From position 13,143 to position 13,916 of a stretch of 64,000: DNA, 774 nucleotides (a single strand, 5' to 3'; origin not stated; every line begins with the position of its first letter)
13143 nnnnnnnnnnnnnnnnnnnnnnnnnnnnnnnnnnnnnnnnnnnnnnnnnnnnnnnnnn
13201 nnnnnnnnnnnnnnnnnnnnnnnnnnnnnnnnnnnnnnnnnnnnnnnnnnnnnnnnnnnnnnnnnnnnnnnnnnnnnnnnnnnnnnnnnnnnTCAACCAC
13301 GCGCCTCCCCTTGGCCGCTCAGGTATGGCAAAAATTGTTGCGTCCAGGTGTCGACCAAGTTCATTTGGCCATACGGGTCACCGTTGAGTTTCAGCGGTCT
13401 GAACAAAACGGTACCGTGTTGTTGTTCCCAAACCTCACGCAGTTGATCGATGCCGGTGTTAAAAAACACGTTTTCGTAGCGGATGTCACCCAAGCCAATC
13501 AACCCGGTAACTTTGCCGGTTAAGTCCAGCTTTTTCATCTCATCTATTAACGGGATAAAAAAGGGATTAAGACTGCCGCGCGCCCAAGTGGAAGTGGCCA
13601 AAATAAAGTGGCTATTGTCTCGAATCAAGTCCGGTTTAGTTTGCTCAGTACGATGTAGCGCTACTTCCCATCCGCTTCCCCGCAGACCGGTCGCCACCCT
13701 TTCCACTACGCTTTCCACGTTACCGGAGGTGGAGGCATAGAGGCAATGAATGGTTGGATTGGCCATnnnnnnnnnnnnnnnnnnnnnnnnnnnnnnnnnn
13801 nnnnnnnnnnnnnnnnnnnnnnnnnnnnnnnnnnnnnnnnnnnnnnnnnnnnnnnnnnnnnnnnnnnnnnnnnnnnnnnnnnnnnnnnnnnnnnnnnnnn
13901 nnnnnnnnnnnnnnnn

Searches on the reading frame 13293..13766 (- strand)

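Call 79: search_protein_families(library=pfam, proteins=[window:13293-13766:-], max_evalue=0.001)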
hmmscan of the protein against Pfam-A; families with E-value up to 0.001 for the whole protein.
window:13293-13766:- (157 aa): 2 families
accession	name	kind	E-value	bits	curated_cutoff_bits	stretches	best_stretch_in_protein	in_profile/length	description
PF00258.30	Flavodoxin_1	-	2e-13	51.2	25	1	9-141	2-143/143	Flavodoxin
PF07972.16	Flavodoxin_NdrI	-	0.00033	21.2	27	1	9-105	2-91/120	NrdI Flavodoxin like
